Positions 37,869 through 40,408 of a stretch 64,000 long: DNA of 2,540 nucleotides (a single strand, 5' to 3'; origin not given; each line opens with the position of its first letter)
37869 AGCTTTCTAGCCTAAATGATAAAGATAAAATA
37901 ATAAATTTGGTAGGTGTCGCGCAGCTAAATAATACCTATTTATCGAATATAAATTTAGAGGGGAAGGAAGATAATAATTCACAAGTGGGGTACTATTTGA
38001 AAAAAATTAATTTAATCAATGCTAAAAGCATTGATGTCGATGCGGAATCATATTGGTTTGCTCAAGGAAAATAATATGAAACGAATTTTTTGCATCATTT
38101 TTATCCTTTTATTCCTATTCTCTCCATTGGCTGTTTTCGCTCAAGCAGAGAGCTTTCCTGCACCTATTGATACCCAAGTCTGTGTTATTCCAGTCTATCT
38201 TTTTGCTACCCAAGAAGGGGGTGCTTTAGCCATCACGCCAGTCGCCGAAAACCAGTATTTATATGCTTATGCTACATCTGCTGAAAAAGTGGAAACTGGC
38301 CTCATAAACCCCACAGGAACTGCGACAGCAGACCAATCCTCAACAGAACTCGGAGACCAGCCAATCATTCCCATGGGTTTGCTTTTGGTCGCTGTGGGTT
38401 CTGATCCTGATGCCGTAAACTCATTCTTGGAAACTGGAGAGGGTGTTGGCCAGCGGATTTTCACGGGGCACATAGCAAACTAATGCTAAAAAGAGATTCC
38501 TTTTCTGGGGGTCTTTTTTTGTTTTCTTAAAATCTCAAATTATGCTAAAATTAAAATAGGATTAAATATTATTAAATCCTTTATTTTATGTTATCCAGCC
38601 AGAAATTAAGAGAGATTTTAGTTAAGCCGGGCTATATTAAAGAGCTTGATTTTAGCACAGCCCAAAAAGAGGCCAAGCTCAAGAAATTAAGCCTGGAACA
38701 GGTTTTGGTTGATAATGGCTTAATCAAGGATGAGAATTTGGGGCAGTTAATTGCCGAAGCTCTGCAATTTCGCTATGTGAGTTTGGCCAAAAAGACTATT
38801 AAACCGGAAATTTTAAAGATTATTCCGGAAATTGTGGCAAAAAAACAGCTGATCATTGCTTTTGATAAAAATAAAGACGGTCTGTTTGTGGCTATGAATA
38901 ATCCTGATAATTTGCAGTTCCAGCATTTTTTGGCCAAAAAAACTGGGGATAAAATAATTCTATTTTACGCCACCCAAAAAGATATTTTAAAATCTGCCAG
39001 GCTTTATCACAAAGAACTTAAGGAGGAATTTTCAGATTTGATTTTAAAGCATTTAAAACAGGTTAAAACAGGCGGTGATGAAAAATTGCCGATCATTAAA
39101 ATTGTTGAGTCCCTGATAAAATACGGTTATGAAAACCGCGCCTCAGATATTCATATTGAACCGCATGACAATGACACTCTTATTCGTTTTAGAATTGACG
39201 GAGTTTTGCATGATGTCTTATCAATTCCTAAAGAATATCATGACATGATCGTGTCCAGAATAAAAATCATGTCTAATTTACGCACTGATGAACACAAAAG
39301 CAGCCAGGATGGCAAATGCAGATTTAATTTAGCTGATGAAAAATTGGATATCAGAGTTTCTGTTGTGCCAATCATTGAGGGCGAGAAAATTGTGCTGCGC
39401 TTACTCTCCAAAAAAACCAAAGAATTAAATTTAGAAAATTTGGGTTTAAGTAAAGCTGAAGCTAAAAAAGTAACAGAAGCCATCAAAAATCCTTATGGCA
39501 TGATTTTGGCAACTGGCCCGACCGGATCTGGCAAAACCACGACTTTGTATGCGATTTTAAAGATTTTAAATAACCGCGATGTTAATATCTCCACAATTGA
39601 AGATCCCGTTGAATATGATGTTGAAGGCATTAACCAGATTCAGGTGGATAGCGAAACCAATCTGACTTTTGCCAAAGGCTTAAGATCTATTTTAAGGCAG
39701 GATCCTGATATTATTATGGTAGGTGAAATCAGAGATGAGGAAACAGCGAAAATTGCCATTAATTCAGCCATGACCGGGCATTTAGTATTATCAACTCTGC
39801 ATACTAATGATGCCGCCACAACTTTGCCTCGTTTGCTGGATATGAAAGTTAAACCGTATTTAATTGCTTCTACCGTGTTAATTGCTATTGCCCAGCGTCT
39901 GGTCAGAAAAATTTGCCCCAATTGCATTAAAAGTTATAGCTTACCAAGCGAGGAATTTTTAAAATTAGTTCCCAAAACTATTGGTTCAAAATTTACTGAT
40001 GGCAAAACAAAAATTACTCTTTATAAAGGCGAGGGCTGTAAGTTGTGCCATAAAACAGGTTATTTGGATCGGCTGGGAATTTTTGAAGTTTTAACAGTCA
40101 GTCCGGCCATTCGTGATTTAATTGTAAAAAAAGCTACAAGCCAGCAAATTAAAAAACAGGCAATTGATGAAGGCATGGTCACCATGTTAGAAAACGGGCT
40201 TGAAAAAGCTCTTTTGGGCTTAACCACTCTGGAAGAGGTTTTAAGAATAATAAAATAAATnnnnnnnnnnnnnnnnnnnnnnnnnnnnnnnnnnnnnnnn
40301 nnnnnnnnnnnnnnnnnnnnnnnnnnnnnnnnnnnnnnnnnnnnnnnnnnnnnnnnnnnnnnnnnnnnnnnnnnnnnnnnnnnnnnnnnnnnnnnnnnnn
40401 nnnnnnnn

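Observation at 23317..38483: RHS polymorphic-toxin locus with three orphan C-terminal-toxin/immunity cassettes and a fourth remnant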

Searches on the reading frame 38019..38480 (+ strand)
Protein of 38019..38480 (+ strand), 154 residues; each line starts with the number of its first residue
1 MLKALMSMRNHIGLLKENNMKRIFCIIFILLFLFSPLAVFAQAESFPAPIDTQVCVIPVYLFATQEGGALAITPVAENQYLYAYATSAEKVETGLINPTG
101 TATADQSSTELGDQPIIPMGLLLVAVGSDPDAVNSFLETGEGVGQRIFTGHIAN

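Call 4: search_protein_families(library=pfam, proteins=[window:38019-38480:+], max_evalue=0.01)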
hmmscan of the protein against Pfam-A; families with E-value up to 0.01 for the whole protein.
window:38019-38480:+ (154 aa): 0 families

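Call 30: search_protein_families(library=pfam, proteins=[window:38076-38480:+], max_evalue=5)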
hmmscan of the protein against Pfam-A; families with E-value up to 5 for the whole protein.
window:38076-38480:+ (135 aa): 0 families

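Call 45: search_protein_representatives(protein=window:38076-38480:+)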
Query: 135 residues. Proteins with E-value up to 0.001 (for the whole library): 20; up to 1e-10: 9; up to 1e-30: 1. The best 20 are listed.
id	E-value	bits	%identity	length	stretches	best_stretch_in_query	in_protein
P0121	5.6e-82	288.6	100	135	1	1-135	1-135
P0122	4.4e-18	82.0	38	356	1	3-132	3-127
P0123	8.3e-18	81.1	38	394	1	3-132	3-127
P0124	1.1e-16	77.5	39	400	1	1-132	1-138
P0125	1.5e-15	73.8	41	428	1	5-132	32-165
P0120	1.4e-14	70.7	44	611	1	2-130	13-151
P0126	1.9e-14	70.3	35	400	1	4-133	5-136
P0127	2.2e-14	70.1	40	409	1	1-132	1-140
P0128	1.1e-12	64.6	80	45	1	1-44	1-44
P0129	8.6e-09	52.0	44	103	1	4-82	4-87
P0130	7.2e-08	49.0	100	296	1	103-132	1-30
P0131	3.5e-07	46.8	36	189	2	36-105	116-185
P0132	3.1e-06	43.7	42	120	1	1-84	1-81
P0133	4.5e-06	43.2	43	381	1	1-80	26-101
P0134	5.7e-06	42.9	43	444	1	1-73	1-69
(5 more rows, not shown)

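Call 48: find_encoding_contigs(protein=P0130, flank=10000, max_places=6)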
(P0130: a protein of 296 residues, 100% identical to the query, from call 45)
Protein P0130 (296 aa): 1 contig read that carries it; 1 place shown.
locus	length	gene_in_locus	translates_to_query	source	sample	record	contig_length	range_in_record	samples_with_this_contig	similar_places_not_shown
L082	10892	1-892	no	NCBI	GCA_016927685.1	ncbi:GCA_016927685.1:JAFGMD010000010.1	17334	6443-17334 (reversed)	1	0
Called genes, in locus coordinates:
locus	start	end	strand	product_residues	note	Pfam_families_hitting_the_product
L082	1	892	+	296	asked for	PF15607:Ntox44 (weak)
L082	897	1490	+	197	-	-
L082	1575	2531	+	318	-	-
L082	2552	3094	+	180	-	-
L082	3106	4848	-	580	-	PF00239:Resolvase, PF07508:Recombinase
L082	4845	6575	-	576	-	PF00239:Resolvase, PF07508:Recombinase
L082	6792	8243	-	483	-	PF17289:Terminase_6C (faint)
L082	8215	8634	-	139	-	-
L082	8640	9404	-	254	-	PF01555:N6_N4_Mtase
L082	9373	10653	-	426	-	PF02195:ParB_N, PF03602:Cons_hypoth95 (faint), PF01555:N6_N4_Mtase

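Call 49: find_encoding_contigs(protein=P0124, flank=8000, max_places=4)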
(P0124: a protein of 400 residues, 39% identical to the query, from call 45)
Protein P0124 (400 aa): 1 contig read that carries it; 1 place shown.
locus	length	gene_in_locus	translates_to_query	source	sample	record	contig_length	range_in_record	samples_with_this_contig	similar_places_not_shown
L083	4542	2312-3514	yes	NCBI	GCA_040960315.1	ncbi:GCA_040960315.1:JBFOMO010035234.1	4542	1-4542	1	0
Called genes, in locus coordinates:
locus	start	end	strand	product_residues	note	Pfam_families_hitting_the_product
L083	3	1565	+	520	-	?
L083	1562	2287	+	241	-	-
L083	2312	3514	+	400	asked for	PF14411:LHH (faint)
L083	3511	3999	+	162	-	-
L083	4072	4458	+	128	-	-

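Call 54: find_related_loci(query=window:38076-38480:+, collection=metagenome_contigs, flank=10000)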
Query window:38076-38480:+ (135 aa) in metagenome_contigs; peptide patterns used: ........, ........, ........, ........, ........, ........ (x = any residue, [..] = any of these).
350 stretches matched a pattern; 1 encode a relative of the query (tblastn E <= 1e-3); 1 distinct loci.
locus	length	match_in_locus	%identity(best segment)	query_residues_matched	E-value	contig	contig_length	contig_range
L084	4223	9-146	74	87-132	1e-20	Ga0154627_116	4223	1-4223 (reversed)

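Call 73: search_protein_families(library=pfam, proteins=[P0122, P0123, P0124, P0125, P0126, P0127, P0130], max_evalue=0.01)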
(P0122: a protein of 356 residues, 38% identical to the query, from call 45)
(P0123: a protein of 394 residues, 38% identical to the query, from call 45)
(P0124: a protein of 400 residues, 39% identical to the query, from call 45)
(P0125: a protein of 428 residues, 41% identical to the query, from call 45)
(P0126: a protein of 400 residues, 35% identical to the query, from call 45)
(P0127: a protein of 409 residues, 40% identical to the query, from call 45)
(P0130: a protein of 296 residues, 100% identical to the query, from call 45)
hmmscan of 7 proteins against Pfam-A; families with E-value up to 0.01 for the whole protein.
P0122 (356 aa): 0 families

P0123 (394 aa): 0 families

P0124 (400 aa): 2 families
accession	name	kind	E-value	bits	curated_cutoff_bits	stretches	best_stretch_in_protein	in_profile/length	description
PF14411.12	LHH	-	3.2e-07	30.8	23.3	1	339-362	2-25/76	A nuclease of the HNH/ENDO VII superfamily with conserved LHH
PF21431.3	Col-Pyo_DNase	-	0.0017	18.9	27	1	313-387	39-122/124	Colicin/Pyocin-S2, DNase domain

P0125 (428 aa): 0 families

P0126 (400 aa): 0 families

P0127 (409 aa): 0 families

P0130 (296 aa): 1 family
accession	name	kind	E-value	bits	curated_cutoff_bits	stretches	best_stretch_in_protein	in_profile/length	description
PF15607.11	Ntox44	-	8.1e-13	49.1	24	1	152-246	1-102/104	Bacterial toxin 44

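Call 74: search_protein_families(library=ncbifam, proteins=[P0122, P0124, P0126, P0127, P0130, window:38076-38480:+], max_evalue=0.01)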
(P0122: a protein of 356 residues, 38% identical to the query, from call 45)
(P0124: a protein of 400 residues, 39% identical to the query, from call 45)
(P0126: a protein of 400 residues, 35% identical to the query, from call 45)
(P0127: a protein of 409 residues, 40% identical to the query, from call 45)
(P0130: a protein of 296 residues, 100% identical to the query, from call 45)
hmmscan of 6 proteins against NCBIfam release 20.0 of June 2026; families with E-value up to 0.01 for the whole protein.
P0122 (356 aa): 1 family
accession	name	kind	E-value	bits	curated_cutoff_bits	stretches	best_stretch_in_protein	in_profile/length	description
TIGR03696.1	Rhs_assc_core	domain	1.5e-11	44.7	32.5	1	123-191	18-75/76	RHS repeat-associated core domain-containing protein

P0124 (400 aa): 2 families
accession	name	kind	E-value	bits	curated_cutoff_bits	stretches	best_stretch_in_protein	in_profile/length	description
TIGR03696.1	Rhs_assc_core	domain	2.2e-15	56.9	32.5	1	132-207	16-75/76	RHS repeat-associated core domain-containing protein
NF041261.1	RHS_core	equivalog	0.0042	14.9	2000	0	134-170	1204-1240/1261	RHS element core protein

P0126 (400 aa): 1 family
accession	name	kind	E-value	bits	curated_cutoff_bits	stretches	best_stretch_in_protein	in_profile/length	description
TIGR03696.1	Rhs_assc_core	domain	8.5e-11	42.2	32.5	1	132-207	19-75/76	RHS repeat-associated core domain-containing protein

P0127 (409 aa): 1 family
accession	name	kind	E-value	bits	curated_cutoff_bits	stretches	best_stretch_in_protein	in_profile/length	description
TIGR03696.1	Rhs_assc_core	domain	2.6e-16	59.9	32.5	1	134-202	16-75/76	RHS repeat-associated core domain-containing protein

P0130 (296 aa): 1 family
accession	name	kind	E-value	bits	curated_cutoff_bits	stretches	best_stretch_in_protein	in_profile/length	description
TIGR03696.1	Rhs_assc_core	domain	9.6e-12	45.2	32.5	1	26-106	18-76/76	RHS repeat-associated core domain-containing protein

window:38076-38480:+ (135 aa): 0 families

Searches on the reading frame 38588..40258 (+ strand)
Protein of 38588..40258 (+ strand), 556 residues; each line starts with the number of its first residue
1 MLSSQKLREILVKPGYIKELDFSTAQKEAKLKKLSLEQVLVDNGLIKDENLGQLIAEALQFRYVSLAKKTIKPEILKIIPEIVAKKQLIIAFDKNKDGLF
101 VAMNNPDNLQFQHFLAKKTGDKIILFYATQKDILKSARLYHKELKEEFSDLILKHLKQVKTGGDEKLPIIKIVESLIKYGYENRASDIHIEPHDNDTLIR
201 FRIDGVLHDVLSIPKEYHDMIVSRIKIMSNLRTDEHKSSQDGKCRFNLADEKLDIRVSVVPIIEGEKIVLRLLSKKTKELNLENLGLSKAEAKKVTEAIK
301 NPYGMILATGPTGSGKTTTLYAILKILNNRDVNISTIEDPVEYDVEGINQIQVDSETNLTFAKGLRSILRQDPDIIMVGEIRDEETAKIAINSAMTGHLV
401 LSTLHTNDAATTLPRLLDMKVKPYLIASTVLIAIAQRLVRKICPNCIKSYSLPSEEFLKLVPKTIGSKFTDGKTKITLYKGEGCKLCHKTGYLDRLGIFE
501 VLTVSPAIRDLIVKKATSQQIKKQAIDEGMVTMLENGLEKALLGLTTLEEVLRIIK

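Call 12: search_protein_families(library=pfam, proteins=[window:38588-40255:+], max_evalue=0.001)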
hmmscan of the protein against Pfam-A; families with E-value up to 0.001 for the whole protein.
window:38588-40255:+ (556 aa): 4 families
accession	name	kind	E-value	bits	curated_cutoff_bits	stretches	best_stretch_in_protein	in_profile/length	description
PF00437.27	T2SSE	-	2e-129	431.9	24.9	1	165-553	4-370/370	Type II/IV secretion system protein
PF05157.20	MshEN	-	3.4e-08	33.8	23.1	1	62-135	4-78/90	MshEN domain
PF13662.12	Toprim_4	-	0.00039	21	25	0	284-337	36-84/85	Toprim domain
PF25199.1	nSTAND_NTPase5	-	0.00049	20.4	34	0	300-351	38-90/145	Novel STAND NTPase 5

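Call 15: find_encoding_contigs(protein=window:38588-40258:+, flank=10000, max_places=10)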
Protein window:38588-40258:+ (556 aa): no gene with exactly this product is on record in the collection.

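Call 41: find_related_loci(query=window:38588-40255:+, collection=genome_contigs, flank=10000)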
Query window:38588-40255:+ (556 aa) in genome_contigs; peptide patterns used: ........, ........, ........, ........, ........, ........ (x = any residue, [..] = any of these).
600 stretches matched a pattern (row limit reached: there are more); 596 encode a relative of the query (tblastn E <= 1e-3); the best 80 are kept; 80 distinct loci.
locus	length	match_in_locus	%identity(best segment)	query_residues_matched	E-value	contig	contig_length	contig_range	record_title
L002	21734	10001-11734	45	2-556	5e-158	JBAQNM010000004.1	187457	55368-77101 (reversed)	MAG: Candidatus Moraniibacteriota bacterium isolate MFD12002_ilm_asm_bin53 k127_2304, whole genome shotgun sequence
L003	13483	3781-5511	47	2-555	4e-159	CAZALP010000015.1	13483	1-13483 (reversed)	MAG TPA_asm: uncultured Candidatus Saccharibacteria bacterium isolate binchicken_co184_302 genome assembly, contig: NODE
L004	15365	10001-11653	46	25-556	5e-153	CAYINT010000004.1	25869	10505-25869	MAG TPA_asm: uncultured Gammaproteobacteria bacterium isolate ERP119705_co25_626 genome assembly, contig: NODE_983_lengt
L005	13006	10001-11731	44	1-556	6e-152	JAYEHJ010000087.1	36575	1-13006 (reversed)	MAG: Patescibacteria group bacterium isolate MAG221 MAG221_87, whole genome shotgun sequence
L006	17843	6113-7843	46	2-555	9e-151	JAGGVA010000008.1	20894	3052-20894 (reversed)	MAG: bacterium isolate AUK088 PB_MBMC_042_c_000000000052, whole genome shotgun sequence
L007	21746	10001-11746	45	1-555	6e-147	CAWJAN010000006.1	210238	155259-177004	MAG: uncultured bacterium isolate MFD06435.bin.1.80 genome assembly, contig: contig_87537, whole genome shotgun sequence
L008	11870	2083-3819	45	2-554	9e-147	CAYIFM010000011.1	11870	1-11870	MAG TPA_asm: uncultured Candidatus Saccharibacteria bacterium isolate ERP119705_co18_8 genome assembly, contig: NODE_675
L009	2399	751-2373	47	38-554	3e-155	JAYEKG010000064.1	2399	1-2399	MAG: Patescibacteria group bacterium isolate MAG143 MAG143_64, whole genome shotgun sequence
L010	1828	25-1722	43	2-556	3e-157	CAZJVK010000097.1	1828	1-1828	MAG TPA_asm: uncultured Candidatus Saccharibacteria bacterium isolate binchicken_co181_162 genome assembly, contig: NODE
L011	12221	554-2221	47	2-556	9e-166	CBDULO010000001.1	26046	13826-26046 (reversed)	MAG TPA_asm: uncultured bacterium isolate SRR18550247_binner12_Refined_17 genome assembly, contig: ERZ25074849.33, whole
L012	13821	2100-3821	44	2-555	5e-143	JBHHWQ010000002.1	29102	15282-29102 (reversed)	MAG: Candidatus Paceibacteria bacterium isolate S.2.sp1_bin.25 NODE_171_length_29102_cov_8.396323, whole genome shotgun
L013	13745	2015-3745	44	2-555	9e-143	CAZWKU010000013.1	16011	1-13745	MAG TPA_asm: uncultured Candidatus Saccharibacteria bacterium isolate ERP113451_co3_431 genome assembly, contig: NODE_27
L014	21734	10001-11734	44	2-555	2e-141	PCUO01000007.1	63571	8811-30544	MAG: Candidatus Yonathbacteria bacterium CG17_big_fil_post_rev_8_21_14_2_50_43_9 CG17_8_21_14_2.50_scaffold_147_c, whole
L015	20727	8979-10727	46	2-555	4e-144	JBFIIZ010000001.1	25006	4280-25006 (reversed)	MAG: Candidatus Paceibacteria bacterium isolate Mix_sand11.2021.09.Z.68 k141_2640521_length_25006_cov_7.0000, whole geno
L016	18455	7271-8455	54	157-555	4e-141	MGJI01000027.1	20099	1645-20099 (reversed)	MAG: Candidatus Yanofskybacteria bacterium RIFCSPHIGHO2_01_FULL_44_17 rifcsphigho2_01_scaffold_5504, whole genome shotgu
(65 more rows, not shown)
